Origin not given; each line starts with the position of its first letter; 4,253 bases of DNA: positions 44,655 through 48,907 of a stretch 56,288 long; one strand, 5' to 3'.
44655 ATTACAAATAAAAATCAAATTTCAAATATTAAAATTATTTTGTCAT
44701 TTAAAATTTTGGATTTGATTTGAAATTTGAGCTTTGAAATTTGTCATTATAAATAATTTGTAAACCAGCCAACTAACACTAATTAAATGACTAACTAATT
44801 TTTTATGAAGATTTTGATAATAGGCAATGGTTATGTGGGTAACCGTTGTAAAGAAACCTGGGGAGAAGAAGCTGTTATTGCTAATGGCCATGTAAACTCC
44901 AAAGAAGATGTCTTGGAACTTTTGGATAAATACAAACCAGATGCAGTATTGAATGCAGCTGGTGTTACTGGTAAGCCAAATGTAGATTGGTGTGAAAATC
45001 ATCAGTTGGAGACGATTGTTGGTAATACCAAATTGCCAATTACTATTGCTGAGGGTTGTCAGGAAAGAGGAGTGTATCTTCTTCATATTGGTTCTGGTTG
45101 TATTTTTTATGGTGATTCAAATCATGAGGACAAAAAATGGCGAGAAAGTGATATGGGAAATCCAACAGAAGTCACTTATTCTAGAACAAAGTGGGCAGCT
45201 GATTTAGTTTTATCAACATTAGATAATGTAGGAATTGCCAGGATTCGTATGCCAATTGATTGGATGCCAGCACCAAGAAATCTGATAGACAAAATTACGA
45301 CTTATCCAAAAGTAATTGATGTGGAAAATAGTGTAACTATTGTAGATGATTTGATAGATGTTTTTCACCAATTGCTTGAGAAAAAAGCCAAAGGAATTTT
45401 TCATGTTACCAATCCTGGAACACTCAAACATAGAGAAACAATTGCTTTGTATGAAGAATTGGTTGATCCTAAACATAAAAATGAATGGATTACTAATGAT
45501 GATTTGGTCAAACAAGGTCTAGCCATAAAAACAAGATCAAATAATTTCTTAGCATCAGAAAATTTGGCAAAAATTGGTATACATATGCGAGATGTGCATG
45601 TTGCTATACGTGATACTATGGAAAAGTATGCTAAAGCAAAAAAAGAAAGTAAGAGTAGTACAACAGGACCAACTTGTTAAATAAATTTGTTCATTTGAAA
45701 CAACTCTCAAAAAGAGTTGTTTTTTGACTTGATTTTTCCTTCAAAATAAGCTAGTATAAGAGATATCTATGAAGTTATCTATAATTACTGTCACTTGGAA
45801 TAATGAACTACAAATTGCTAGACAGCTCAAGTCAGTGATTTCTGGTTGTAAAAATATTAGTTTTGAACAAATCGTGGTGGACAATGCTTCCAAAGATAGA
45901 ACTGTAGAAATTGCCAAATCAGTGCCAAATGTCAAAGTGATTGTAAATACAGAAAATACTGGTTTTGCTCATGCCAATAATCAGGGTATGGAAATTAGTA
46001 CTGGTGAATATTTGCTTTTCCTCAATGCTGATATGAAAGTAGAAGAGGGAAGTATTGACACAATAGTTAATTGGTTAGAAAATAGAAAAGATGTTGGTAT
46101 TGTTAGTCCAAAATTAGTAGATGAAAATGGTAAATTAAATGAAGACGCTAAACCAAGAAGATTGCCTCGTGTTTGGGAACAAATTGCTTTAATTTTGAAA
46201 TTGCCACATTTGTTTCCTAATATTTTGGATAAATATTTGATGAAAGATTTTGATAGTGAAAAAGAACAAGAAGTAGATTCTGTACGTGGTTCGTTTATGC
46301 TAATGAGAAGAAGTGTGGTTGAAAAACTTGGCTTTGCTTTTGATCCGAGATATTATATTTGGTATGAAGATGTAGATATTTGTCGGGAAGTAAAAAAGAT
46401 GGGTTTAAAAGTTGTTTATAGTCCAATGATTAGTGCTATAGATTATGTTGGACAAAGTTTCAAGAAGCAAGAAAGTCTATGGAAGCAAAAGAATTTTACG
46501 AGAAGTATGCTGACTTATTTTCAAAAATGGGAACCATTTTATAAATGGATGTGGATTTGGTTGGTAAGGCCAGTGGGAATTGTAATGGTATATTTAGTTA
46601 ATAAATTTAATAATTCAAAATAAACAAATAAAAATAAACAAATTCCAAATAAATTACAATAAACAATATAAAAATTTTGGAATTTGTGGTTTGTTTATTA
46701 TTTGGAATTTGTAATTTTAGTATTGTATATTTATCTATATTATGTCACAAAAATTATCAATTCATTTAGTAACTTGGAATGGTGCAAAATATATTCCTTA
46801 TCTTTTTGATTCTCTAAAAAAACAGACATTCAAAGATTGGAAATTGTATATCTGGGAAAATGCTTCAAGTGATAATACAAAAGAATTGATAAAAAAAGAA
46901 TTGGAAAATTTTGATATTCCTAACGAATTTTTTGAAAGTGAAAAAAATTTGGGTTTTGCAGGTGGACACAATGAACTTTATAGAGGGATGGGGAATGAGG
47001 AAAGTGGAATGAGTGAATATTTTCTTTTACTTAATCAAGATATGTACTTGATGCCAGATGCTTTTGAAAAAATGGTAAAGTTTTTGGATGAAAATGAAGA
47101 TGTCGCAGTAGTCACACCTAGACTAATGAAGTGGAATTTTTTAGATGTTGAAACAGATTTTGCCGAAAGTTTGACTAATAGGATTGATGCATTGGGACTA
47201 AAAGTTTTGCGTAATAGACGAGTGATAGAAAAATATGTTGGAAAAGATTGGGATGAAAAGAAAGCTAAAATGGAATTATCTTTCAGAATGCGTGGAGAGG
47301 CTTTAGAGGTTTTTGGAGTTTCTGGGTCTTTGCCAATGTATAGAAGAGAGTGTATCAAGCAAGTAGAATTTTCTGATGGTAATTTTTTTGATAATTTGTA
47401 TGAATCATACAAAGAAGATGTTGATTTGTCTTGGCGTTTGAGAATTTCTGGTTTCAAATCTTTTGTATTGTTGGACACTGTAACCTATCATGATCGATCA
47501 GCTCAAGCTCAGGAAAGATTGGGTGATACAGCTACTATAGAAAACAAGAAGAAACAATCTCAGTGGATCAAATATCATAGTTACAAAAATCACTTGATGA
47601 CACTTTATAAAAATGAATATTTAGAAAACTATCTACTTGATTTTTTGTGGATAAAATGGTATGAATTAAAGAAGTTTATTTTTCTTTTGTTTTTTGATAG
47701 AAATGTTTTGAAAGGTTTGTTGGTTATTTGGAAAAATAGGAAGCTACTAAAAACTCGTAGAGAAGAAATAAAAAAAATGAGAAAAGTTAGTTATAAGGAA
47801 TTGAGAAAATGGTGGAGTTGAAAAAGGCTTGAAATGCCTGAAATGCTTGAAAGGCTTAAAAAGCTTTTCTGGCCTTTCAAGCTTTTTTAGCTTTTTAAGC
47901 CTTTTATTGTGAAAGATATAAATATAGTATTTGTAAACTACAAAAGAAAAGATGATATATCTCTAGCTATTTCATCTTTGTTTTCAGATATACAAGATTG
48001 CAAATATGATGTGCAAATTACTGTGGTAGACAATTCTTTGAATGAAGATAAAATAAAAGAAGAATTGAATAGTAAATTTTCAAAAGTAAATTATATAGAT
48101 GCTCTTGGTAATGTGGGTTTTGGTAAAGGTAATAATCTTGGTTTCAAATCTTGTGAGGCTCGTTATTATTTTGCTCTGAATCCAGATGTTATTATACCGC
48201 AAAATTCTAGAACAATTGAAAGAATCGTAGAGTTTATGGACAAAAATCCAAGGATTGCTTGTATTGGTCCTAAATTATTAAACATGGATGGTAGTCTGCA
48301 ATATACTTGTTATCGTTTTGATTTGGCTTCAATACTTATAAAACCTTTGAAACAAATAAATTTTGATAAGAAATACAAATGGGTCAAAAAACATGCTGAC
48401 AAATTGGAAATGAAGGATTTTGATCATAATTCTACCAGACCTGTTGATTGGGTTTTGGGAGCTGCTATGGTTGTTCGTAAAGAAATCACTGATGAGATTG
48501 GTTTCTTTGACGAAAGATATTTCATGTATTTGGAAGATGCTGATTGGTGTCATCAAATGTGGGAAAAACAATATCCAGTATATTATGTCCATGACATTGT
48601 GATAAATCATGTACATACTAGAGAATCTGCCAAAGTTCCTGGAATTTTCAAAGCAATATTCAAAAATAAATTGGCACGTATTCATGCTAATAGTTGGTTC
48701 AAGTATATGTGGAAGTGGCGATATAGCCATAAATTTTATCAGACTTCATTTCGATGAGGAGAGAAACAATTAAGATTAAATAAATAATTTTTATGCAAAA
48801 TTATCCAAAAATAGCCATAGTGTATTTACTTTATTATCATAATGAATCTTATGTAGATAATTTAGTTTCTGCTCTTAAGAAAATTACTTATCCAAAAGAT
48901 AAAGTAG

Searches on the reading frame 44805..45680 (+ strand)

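Call 101: search_protein_families(library=pfam, proteins=[window:44805-45680:+], max_evalue=0.00001)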
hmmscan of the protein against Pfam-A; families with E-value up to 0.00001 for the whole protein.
window:44805-45680:+ (291 aa): 2 families
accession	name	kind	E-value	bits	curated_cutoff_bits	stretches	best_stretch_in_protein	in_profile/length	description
PF04321.23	RmlD_sub_bind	-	1.2e-17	64.4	27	1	1-214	1-226/287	RmlD substrate binding domain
PF01370.27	Epimerase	-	9.1e-12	45.3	20.9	1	24-136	44-153/240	NAD dependent epimerase/dehydratase family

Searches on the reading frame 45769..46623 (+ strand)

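Call 101: search_protein_families(library=pfam, proteins=[window:45769-46623:+], max_evalue=0.00001)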
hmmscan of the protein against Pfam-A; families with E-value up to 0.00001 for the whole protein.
window:45769-46623:+ (284 aa): 3 families
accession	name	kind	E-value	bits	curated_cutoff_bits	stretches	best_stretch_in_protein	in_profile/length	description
PF00535.33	Glycos_transf_2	-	4e-26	92.4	23.3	1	4-187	1-167/168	Glycosyl transferase family 2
PF13641.12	Glyco_tranf_2_3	-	8.9e-14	52.5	27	1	3-231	3-217/230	Glycosyltransferase like family 2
PF13712.12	Glyco_tranf_2_5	-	2.6e-08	34.3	27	1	55-232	30-180/210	Glycosyltransferase like family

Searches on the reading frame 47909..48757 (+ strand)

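Call 101: search_protein_families(library=pfam, proteins=[window:47909-48757:+], max_evalue=0.00001)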
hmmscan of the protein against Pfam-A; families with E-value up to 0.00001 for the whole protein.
window:47909-48757:+ (282 aa): 1 family
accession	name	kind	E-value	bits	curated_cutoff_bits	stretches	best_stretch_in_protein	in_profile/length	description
PF00535.33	Glycos_transf_2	-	1.7e-08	35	23.3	1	6-136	2-130/168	Glycosyl transferase family 2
